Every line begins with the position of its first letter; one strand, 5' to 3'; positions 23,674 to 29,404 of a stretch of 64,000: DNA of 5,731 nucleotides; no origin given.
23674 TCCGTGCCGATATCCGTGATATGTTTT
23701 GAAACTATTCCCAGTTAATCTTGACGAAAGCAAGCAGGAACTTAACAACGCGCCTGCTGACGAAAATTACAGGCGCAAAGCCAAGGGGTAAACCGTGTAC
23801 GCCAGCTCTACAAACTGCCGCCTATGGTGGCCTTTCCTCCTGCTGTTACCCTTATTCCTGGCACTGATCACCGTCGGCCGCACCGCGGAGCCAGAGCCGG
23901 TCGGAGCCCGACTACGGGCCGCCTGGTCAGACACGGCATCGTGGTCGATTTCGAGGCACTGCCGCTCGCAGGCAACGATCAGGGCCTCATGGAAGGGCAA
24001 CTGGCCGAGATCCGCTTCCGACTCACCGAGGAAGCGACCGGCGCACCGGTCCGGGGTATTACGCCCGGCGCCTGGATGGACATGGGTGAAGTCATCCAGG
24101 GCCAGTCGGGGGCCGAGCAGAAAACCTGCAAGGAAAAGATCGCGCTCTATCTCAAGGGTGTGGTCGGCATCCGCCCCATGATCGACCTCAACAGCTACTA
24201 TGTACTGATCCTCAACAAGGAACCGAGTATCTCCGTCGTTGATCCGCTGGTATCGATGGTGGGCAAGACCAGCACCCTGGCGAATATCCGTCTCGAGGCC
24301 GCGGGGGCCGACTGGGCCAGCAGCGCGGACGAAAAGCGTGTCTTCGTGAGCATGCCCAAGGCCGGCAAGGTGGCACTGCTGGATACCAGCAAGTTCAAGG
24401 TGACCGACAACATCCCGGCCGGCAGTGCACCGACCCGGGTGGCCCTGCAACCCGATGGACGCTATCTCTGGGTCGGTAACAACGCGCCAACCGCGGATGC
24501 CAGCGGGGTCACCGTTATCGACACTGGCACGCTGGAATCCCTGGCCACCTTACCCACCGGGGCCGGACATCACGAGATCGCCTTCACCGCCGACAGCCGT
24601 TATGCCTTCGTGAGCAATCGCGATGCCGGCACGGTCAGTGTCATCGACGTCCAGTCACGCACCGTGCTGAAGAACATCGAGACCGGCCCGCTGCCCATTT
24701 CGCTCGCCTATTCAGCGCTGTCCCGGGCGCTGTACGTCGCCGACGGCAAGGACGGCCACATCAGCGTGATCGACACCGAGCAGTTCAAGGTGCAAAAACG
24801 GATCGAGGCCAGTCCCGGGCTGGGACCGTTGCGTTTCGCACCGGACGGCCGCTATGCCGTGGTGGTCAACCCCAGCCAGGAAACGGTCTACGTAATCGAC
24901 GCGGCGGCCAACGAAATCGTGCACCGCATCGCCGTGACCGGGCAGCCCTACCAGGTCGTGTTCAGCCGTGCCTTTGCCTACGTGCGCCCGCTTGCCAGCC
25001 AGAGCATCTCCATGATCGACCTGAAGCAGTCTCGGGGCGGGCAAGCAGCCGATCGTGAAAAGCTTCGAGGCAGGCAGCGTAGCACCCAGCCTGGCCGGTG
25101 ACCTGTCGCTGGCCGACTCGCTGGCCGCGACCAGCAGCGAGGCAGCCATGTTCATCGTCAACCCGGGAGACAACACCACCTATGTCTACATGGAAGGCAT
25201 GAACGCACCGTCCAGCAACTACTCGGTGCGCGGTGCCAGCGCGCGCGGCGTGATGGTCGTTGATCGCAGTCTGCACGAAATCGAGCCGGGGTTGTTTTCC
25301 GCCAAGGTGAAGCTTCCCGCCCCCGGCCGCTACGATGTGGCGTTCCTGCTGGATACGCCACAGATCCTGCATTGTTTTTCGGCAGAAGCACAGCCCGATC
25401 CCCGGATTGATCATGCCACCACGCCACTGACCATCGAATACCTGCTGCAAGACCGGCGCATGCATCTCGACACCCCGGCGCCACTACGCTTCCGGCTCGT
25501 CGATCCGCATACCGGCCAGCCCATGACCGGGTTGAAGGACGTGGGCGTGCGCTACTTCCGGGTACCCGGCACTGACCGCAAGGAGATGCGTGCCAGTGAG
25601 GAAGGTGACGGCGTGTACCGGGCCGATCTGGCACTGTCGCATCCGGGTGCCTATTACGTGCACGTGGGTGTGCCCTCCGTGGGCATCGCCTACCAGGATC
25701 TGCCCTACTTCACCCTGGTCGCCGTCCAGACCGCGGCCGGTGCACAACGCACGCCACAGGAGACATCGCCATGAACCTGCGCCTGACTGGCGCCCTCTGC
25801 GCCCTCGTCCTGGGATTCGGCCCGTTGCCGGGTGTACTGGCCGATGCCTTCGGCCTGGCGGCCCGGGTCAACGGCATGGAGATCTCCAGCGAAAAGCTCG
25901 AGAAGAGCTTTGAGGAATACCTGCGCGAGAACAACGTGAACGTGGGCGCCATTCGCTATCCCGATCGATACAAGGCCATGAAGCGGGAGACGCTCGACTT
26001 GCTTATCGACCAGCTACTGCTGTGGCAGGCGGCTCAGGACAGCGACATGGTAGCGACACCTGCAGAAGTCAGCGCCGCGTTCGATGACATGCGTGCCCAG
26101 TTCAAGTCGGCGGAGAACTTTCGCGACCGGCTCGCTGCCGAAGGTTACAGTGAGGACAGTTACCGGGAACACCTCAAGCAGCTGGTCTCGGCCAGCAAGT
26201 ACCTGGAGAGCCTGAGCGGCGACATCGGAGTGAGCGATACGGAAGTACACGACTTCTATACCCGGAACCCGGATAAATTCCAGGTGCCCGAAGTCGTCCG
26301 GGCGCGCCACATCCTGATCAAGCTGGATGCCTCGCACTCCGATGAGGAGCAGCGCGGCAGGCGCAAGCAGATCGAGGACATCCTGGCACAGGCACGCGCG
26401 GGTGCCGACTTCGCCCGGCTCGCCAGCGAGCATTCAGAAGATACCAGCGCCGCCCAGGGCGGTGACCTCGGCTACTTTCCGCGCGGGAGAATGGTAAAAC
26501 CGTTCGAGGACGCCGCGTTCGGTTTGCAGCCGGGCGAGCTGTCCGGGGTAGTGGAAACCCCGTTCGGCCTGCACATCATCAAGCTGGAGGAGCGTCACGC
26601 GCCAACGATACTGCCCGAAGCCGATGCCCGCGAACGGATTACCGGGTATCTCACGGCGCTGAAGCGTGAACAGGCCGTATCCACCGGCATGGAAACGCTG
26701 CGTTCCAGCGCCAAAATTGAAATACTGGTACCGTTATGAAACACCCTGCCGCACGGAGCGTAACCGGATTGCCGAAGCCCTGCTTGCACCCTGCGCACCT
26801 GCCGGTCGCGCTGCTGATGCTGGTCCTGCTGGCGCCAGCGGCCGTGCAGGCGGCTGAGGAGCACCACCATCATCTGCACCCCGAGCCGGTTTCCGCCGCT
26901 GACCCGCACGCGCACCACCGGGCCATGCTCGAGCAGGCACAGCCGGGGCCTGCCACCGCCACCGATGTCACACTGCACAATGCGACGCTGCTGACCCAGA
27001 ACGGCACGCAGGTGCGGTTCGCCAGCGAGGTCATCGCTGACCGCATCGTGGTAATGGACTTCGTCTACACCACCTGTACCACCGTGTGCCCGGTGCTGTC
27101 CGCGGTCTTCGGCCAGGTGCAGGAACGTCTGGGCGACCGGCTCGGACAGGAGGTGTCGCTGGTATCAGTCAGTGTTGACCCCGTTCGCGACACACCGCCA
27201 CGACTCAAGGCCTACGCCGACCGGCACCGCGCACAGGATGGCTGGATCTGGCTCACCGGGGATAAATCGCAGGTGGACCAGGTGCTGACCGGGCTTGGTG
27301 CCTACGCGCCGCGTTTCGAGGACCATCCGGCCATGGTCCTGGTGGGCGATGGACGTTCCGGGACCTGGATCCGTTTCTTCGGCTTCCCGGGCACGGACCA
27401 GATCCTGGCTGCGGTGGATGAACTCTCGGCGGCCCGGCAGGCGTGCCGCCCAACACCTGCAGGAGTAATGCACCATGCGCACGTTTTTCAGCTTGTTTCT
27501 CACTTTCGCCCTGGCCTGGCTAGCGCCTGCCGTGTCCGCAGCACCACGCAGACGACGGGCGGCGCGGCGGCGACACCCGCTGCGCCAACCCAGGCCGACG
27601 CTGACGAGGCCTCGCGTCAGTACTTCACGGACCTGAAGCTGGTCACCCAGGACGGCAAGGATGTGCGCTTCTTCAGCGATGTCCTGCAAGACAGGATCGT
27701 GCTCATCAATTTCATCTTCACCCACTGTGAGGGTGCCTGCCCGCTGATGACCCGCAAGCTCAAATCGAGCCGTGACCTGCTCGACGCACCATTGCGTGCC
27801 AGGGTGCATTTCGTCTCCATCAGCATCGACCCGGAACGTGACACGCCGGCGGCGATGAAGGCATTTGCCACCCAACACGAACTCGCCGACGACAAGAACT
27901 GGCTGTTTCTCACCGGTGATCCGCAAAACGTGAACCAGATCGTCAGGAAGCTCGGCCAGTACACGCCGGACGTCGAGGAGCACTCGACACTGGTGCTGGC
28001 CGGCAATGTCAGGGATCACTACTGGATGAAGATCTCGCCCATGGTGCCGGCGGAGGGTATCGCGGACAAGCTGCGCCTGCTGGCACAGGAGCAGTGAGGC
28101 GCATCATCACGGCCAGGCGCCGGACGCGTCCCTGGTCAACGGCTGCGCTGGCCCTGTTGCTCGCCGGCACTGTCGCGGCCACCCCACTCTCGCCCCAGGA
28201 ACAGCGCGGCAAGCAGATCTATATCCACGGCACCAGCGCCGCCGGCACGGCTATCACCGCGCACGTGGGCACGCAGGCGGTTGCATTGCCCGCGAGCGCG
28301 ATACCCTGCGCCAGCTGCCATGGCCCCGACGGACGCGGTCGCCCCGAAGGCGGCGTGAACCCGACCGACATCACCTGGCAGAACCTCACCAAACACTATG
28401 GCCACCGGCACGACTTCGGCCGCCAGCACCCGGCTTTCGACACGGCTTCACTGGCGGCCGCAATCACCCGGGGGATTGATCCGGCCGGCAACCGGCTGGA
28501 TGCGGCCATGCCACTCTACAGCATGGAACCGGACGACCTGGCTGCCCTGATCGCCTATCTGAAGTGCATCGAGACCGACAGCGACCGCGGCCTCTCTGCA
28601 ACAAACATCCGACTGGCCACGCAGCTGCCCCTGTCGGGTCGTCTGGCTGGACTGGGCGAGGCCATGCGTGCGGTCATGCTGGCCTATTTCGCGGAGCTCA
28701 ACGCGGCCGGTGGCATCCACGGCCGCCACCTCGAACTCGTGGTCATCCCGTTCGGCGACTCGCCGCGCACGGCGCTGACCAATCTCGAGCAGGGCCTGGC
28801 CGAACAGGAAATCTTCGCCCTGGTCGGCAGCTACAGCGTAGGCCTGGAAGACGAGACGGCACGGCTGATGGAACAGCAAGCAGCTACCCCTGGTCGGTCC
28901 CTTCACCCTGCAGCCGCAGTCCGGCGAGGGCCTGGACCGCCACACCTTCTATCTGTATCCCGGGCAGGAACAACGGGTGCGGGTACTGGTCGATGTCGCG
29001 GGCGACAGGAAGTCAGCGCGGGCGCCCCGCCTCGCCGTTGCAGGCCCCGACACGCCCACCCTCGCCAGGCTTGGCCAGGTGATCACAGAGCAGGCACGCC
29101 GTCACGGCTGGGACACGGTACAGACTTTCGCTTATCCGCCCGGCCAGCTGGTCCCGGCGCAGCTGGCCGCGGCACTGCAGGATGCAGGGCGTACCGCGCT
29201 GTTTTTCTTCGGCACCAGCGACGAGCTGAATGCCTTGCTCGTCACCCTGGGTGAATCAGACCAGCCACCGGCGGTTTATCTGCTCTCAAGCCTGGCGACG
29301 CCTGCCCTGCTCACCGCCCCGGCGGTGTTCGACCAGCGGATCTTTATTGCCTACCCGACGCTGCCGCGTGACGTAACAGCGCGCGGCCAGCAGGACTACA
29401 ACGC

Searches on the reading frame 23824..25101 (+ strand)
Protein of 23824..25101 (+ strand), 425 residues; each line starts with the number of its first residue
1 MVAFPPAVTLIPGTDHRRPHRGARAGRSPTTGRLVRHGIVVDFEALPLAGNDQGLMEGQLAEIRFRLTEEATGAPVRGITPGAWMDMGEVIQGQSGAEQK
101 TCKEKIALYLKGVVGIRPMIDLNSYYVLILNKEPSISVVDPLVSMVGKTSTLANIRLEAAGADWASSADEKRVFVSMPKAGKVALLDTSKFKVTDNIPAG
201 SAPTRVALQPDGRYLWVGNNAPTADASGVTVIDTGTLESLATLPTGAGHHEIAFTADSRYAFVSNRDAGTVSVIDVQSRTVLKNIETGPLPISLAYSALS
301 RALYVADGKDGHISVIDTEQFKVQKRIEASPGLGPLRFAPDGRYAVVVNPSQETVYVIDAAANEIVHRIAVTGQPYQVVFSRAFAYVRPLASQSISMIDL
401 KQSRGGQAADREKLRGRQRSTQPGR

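Call 71: search_protein_families(library=pfam, max_evalue=0.001, proteins=[window:23824-25101:+])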
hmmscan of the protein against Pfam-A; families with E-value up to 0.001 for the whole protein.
window:23824-25101:+ (425 aa): 7 families
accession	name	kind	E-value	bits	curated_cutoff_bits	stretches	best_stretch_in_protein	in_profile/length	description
PF02239.22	Cytochrom_D1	-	7.1e-19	68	25.5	2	153-285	221-354/368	Cytochrome D1 heme domain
PF25174.1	Beta-prop_THOC3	-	4e-14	52.7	305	1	167-380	55-262/272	THOC3 beta-propeller domain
PF21783.3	YNCE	-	9.9e-14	51.8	27.1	3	167-288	206-325/339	YNCE-like beta-propeller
PF23414.1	Beta-prop_EML_2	-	1.6e-07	31.5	90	0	170-279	9-113/266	Echinoderm microtubule-associated protein second beta-propeller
PF10282.15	Lactonase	-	2.6e-07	30.6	21.7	0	241-318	234-320/344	Lactonase, 7-bladed beta-propeller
PF16819.11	DUF5074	-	4.3e-05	23.2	27.2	0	230-372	75-224/353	Domain of unknown function (DUF5074)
PF21959.2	DUF6923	-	0.00023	21.5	27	0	207-324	41-165/234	Repeat of unknown function (DUF6923)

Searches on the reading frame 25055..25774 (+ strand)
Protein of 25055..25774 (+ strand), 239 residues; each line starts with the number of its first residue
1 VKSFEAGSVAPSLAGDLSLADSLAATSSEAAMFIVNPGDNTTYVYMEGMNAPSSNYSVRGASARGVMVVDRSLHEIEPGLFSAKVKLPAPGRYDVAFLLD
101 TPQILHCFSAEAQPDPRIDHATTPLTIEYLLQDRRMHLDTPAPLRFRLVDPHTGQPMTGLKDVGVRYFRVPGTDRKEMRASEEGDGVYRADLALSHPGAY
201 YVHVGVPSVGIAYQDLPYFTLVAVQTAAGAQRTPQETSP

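Call 71: search_protein_families(library=pfam, max_evalue=0.001, proteins=[window:25055-25774:+])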
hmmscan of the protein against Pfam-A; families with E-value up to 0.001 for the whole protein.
window:25055-25774:+ (239 aa): 1 family
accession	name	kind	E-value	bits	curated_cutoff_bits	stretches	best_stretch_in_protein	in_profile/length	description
PF13115.11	YtkA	-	2.1e-08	35.1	25.9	1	148-204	26-84/85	YtkA-like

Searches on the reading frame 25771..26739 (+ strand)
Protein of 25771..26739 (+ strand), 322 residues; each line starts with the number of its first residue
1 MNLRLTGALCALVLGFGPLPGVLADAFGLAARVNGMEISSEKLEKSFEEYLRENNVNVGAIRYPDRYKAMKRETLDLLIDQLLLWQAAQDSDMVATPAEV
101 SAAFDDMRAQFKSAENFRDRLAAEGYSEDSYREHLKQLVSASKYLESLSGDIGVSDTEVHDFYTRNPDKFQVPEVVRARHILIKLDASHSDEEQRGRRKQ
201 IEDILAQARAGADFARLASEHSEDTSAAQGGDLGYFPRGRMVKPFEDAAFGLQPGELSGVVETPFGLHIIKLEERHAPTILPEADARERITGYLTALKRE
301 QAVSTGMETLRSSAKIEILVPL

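Call 71: search_protein_families(library=pfam, max_evalue=0.001, proteins=[window:25771-26739:+])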
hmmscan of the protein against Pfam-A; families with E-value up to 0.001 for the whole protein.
window:25771-26739:+ (322 aa): 6 families
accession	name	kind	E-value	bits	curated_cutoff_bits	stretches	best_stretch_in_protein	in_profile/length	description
PF13616.12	Rotamase_3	-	9.5e-33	113.6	22.5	1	169-275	9-115/116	PPIC-type PPIASE domain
PF00639.27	Rotamase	-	5.2e-28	98.3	21.7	1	180-273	1-96/97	PPIC-type PPIASE domain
PF13145.12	Rotamase_2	-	1.5e-17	65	27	1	154-288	1-121/121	PPIC-type PPIASE domain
PF13624.11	SurA_N_3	-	2e-13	50.9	27.2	1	28-143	39-160/162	SurA-like N-terminal domain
PF13623.11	SurA_N_2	-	1.1e-06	29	28.5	1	30-112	43-130/145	SurA-like N-terminal domain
PF09312.16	SurA_N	-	9.6e-05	23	30.8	0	40-138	15-111/118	SurA N-terminal domain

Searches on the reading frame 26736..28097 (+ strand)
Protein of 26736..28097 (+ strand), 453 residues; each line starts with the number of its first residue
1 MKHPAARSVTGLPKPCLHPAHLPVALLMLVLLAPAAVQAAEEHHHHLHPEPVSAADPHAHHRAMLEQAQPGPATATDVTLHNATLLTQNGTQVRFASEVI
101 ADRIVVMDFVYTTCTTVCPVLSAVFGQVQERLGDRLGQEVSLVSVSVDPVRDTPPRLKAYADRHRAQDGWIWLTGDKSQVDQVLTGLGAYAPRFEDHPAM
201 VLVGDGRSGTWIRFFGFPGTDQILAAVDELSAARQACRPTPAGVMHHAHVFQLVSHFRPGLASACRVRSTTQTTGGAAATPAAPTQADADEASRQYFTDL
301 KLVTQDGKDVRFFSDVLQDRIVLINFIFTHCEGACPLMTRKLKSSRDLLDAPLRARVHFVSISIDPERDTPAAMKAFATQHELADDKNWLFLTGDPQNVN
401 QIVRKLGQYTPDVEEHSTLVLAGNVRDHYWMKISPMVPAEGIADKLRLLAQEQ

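Call 71: search_protein_families(library=pfam, max_evalue=0.001, proteins=[window:26736-28097:+])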
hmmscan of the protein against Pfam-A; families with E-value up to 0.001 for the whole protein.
window:26736-28097:+ (453 aa): 2 families
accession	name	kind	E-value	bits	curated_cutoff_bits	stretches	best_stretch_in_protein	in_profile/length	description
PF02630.20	SCO1-SenC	-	2.7e-41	141.1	22.8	2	301-417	5-114/134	SCO1/SenC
PF00578.27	AhpC-TSA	-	2.4e-08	34.4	26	1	297-383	5-82/124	AhpC/TSA family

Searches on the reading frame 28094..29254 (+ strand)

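Call 45: search_protein_families(library=pfam, max_evalue=0.001, proteins=[window:28094-29254:+])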
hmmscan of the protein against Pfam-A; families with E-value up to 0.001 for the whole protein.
window:28094-29254:+ (386 aa): 3 families
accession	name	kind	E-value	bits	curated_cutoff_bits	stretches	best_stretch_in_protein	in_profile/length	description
PF13458.12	Peripla_BP_6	-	9.7e-12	45.6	31.7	1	172-248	2-78/343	Periplasmic binding protein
PF00034.26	Cytochrom_C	-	4.2e-06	28.4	21.3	1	72-157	12-87/90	Cytochrome c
PF13433.12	Peripla_BP_5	-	0.00079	19.1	27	1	180-248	9-77/363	Periplasmic binding protein domain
